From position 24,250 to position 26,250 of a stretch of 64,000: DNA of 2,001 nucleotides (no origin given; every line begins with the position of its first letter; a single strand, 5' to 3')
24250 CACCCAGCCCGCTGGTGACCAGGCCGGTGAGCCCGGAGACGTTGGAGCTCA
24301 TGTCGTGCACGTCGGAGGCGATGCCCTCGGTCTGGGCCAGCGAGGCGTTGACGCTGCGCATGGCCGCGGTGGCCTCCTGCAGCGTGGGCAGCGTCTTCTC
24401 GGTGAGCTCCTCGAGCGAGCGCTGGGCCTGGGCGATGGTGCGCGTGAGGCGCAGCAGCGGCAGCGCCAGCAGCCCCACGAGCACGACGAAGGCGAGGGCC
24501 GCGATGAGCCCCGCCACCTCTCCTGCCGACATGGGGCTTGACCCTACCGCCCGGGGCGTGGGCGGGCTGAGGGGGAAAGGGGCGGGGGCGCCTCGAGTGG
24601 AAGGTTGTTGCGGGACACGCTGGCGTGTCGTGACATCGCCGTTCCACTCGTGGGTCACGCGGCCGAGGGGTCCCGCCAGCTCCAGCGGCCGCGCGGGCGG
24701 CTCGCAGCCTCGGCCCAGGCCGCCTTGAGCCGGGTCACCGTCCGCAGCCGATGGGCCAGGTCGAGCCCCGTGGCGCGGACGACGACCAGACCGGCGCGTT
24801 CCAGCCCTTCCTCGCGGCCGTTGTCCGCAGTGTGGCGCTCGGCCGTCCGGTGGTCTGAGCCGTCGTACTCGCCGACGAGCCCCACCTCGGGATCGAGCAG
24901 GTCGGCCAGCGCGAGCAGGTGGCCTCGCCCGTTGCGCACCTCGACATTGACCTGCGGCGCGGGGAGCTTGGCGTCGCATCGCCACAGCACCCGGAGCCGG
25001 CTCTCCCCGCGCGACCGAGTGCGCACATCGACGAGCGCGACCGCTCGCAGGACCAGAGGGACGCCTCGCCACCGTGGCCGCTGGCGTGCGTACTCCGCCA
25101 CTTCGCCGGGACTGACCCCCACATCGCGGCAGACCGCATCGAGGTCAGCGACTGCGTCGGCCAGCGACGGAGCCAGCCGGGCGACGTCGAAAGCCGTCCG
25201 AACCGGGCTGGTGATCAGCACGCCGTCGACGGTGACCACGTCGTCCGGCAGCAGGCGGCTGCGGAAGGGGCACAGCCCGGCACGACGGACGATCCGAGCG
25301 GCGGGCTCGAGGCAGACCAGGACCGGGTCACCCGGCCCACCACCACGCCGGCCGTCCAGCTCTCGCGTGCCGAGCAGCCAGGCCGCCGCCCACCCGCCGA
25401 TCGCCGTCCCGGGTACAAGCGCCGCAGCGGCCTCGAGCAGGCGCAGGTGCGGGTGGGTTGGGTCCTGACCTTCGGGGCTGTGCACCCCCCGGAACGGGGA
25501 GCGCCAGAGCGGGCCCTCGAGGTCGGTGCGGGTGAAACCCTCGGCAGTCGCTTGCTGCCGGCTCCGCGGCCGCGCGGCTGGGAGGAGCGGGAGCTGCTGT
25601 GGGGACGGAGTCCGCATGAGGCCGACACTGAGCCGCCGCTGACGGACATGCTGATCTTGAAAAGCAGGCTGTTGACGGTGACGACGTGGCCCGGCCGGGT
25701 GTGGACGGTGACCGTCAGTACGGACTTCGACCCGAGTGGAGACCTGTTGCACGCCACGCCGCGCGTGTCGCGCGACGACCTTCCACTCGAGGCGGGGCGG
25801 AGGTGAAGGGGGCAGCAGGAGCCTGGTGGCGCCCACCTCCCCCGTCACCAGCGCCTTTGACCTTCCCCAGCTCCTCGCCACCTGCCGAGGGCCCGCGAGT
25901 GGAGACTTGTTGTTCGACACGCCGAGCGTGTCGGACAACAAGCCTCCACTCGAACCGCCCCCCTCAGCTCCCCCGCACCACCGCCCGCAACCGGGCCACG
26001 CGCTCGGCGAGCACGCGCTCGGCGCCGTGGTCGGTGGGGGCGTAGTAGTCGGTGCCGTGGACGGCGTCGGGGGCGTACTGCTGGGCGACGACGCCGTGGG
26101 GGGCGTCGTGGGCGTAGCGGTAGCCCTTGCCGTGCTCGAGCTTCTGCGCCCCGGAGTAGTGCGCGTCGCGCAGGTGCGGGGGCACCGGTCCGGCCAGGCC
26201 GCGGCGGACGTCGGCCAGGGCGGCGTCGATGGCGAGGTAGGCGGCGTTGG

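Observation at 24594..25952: Three same-orientation copies of a 57-bp triple-arm palindromic repeat bracket a DUF559 endonuclease-like gene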

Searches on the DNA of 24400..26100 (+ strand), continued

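Call 29: search_with_rna_model(model_id=R1, sources=[L068, L069, L070, L071, L072, L073, L074, L075, L076, L077, L078, L079, L080, L081, L082, L083, L084, L085, L086, L087, L088, L089, L090, L091, L092, L093, L094, L095, L096, L097, L098, L099, L100, L101, L102, L103, L104, L105, L106, L107, L108, L109, L110, L111, L112, L113, L114, L115, L116, L117, L118, L119, L120, L121, L122, L123, L124], max_evalue=0.01)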
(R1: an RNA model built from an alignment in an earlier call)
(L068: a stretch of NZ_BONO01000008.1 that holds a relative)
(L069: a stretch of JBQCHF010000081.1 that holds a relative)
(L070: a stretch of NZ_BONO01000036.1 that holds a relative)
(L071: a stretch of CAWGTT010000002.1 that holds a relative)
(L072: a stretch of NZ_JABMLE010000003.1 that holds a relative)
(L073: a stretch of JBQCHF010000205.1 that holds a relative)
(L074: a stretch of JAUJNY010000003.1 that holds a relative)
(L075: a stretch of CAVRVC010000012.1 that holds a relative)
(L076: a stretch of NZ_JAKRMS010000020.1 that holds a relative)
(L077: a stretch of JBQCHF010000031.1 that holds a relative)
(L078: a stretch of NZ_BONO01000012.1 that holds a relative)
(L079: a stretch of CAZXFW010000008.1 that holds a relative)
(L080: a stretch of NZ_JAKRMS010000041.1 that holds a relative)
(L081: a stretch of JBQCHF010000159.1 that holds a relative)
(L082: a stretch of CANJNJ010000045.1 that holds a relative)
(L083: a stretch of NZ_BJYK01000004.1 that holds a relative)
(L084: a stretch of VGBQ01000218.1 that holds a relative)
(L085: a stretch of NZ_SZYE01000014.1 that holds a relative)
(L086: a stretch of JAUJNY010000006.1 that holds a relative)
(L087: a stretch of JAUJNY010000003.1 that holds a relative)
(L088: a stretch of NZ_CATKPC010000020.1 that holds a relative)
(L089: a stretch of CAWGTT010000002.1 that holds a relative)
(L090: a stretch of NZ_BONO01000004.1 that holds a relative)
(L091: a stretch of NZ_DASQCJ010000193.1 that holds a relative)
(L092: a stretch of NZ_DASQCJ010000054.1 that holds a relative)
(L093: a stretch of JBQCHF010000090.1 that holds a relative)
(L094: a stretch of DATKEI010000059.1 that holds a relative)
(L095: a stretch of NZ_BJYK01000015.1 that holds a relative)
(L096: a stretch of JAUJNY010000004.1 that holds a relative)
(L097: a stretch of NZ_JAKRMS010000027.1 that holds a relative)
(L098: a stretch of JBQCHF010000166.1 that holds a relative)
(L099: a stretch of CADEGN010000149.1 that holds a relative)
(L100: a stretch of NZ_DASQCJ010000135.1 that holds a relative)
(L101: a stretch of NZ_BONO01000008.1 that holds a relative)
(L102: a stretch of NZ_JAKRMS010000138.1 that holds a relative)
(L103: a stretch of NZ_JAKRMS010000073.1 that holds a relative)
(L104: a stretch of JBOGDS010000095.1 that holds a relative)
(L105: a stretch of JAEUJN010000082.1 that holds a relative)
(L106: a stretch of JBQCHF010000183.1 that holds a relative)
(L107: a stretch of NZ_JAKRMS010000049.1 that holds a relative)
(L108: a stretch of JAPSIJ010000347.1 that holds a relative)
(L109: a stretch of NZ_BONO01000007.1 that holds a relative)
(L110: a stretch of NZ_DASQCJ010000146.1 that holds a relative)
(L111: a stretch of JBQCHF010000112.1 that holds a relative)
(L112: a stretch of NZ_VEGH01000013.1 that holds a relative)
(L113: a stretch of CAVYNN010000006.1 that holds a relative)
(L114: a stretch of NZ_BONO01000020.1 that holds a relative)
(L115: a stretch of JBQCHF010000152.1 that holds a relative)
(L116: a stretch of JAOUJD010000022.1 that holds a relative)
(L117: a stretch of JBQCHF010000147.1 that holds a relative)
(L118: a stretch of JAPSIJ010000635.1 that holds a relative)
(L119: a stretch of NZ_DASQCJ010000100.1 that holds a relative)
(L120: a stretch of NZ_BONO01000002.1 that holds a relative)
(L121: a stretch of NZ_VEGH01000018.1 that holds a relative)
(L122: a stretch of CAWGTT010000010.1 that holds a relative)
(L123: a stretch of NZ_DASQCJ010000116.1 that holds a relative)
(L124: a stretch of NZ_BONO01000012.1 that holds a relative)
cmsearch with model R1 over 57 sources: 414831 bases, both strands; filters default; matches with E-value up to 0.01: 122.
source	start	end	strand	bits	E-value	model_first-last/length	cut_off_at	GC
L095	3603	3659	-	77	2.2e-16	1-57/57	no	0.65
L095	3603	3659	+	75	7e-16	1-57/57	no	0.65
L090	2099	2154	+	74.5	9.1e-16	1-57/57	no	0.71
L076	7045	7101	-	74.5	9.1e-16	1-57/57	no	0.7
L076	7045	7101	+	74.5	9.1e-16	1-57/57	no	0.7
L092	3810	3865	-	74.5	9.2e-16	1-57/57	no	0.71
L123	7125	7180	-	74.4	1e-15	1-57/57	no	0.71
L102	5210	5266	+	74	1.2e-15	1-57/57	no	0.7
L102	5210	5266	-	74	1.2e-15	1-57/57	no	0.7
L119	6493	6548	+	73.3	1.9e-15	1-57/57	no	0.75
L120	7831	7886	-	72.6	2.7e-15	1-57/57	no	0.66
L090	2099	2154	-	72.5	2.9e-15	1-57/57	no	0.71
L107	6088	6144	-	72.5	3e-15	1-57/57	no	0.7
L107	6088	6144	+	72.2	3.6e-15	1-57/57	no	0.7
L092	3810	3865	+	72.2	3.6e-15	1-57/57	no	0.71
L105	2776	2832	+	72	3.9e-15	1-57/57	no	0.68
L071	6958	7013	+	71.9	4.2e-15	1-57/57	no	0.57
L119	6493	6548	-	71.9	4.3e-15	1-57/57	no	0.75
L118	1364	1419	+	71.7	4.6e-15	1-57/57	no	0.73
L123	7125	7180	+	71.3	5.9e-15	1-57/57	no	0.71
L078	2713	2768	+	70.8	8e-15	1-57/57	no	0.7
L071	6958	7013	-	70.6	8.8e-15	1-57/57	no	0.57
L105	2776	2832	-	70.6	8.8e-15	1-57/57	no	0.68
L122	4766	4821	+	70.2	1.1e-14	1-57/57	no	0.57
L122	4766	4821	-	70.2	1.1e-14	1-57/57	no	0.57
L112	7348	7404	+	70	1.3e-14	1-57/57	no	0.72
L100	1646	1702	-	69.6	1.6e-14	1-57/57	no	0.7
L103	881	937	-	69.5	1.7e-14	1-57/57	no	0.68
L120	7831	7886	+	69.3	1.9e-14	1-57/57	no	0.66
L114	6405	6460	-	69.2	2e-14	1-57/57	no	0.73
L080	7538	7594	+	69.2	2e-14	1-57/57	no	0.68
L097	4040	4096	+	69.1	2.1e-14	1-57/57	no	0.7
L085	7406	7461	-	69.1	2.2e-14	1-57/57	no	0.7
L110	4647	4703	-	69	2.2e-14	1-57/57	no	0.68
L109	7683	7738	-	69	2.3e-14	1-57/57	no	0.66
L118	1364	1419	-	68.9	2.4e-14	1-57/57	no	0.73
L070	5319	5374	+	68.6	3e-14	1-57/57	no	0.71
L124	822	877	-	68.6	3e-14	1-57/57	no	0.75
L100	1646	1702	+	68.5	3.1e-14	1-57/57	no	0.7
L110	4647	4703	+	68.4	3.3e-14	1-57/57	no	0.68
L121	7859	7915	+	68.2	3.6e-14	1-57/57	no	0.7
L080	7538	7594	-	67.8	4.5e-14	1-57/57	no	0.68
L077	2342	2397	+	67.7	4.8e-14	1-57/57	no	0.7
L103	881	937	+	67.5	5.4e-14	1-57/57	no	0.68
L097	4040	4096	-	67.4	5.7e-14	1-57/57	no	0.7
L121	7859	7915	-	67.3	6e-14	1-57/57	no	0.7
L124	822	877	+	67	7.4e-14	1-57/57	no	0.75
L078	2713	2768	-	66.6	9.1e-14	1-57/57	no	0.7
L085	7406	7461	+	66.5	9.7e-14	1-57/57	no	0.7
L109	7683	7738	+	66.3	1.1e-13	1-57/57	no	0.66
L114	6405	6460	+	65.8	1.5e-13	1-57/57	no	0.73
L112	7348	7404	-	65.8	1.5e-13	1-57/57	no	0.72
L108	2960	3016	-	65.5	1.8e-13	1-57/57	no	0.74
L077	2342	2397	-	65.1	2.2e-13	1-57/57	no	0.7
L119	5431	5487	+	64.8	2.7e-13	1-57/57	no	0.65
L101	3836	3891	-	64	4.3e-13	1-57/57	no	0.7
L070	5319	5374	-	63.8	4.6e-13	1-57/57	no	0.71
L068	5349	5404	-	63.3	6.3e-13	1-57/57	no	0.66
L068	5349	5404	+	62.8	8.2e-13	1-57/57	no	0.66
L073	1626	1681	+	62.8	8.4e-13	1-57/57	no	0.7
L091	1591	1647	+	62.6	9.3e-13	1-57/57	no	0.7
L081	7344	7399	-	62.5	9.9e-13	1-57/57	no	0.64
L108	2960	3016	+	62.3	1.1e-12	1-57/57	no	0.74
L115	7162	7217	+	62.3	1.1e-12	1-57/57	no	0.71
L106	1178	1233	+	61.6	1.7e-12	1-57/57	no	0.68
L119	5431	5487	-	61.6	1.7e-12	1-57/57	no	0.65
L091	1591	1647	-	61.1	2.3e-12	1-57/57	no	0.7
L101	3836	3891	+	60.2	3.9e-12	1-57/57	no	0.7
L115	7162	7217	-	60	4.3e-12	1-57/57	no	0.71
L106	1178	1233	-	59.9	4.6e-12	1-57/57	no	0.68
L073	1626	1681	-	59.7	5.2e-12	1-57/57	no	0.7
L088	4719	4775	+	59.4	6e-12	1-57/57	no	0.7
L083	7227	7283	-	59.1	7.3e-12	1-57/57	no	0.7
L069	121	177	+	58.9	8.2e-12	1-57/57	no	0.67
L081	7344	7399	+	58.1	1.3e-11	1-57/57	no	0.64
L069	121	177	-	58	1.4e-11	1-57/57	no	0.67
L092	2597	2650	-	57.9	1.5e-11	1-57/57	no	0.7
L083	7227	7283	+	57.8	1.5e-11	1-57/57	no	0.7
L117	5020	5075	+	56.7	3e-11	1-57/57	no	0.71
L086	2867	2923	+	55.8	4.9e-11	1-57/57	no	0.68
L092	2596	2651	+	55.4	6.1e-11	1-57/57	no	0.68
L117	5020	5075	-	55.2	7e-11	1-57/57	no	0.71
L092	2235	2295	+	55.1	7.4e-11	1-57/57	no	0.64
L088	4719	4775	-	55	8.1e-11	1-57/57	no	0.7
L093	225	280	-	54.5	1e-10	1-57/57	no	0.68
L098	7595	7650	+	54.1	1.3e-10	1-57/57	no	0.73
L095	5308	5364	+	53.9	1.5e-10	1-57/57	no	0.67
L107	4855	4910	+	53.8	1.6e-10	1-57/57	no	0.73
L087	428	484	+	53.6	1.8e-10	1-57/57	no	0.63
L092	2235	2295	-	53.1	2.4e-10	1-57/57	no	0.64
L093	225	280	+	53.1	2.4e-10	1-57/57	no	0.68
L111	5801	5856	+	53.1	2.4e-10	1-57/57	no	0.68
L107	4855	4910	-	51.4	6.5e-10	1-57/57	no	0.73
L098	7595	7650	-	51.2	7.1e-10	1-57/57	no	0.73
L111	5801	5856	-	50.3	1.2e-09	1-57/57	no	0.68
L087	428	484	-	49.5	1.9e-09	1-57/57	no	0.63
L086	2867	2923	-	49.3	2.2e-09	1-57/57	no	0.68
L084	2057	2114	+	47.2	7.6e-09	1-57/57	no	0.67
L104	6425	6482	+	46.4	1.2e-08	1-57/57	no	0.64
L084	2057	2114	-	45.8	1.6e-08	1-57/57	no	0.67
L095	5308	5364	-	45.8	1.7e-08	1-57/57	no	0.67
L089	6831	6887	-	44.3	3.9e-08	1-57/57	no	0.63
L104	6425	6482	-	43.8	5.5e-08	1-57/57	no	0.64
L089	6831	6887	+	42.8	9.8e-08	1-57/57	no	0.63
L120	3790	3845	+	41.3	2.3e-07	1-57/57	no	0.79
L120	3790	3845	-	40.4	4e-07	1-57/57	no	0.79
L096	4445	4501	+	40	4.7e-07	1-57/57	no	0.68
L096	4445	4501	-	39.9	5.3e-07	1-57/57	no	0.68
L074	3704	3760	-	39.7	5.6e-07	1-57/57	no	0.65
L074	3704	3760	+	39.3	7.4e-07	1-57/57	no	0.65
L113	3463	3519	+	34.4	1.3e-05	1-57/57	no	0.67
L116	3241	3295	+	34.1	1.5e-05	1-57/57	no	0.73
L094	4584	4638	-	32.4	4e-05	1-57/57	no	0.73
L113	3463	3519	-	32.1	4.8e-05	1-57/57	no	0.67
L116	3241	3295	-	31.3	7.9e-05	1-57/57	no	0.73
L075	4362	4416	-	30.2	0.00015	1-57/57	no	0.71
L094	4584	4638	+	29.6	0.00021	1-57/57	no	0.73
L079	4229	4284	-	26.6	0.0012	1-57/57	no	0.64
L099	3172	3227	+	26.6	0.0012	1-57/57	no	0.64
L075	4362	4416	+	26.3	0.0014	1-57/57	no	0.71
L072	4860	4916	+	25.1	0.0028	1-57/57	no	0.77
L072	4860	4916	-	23.8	0.0059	1-57/57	no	0.77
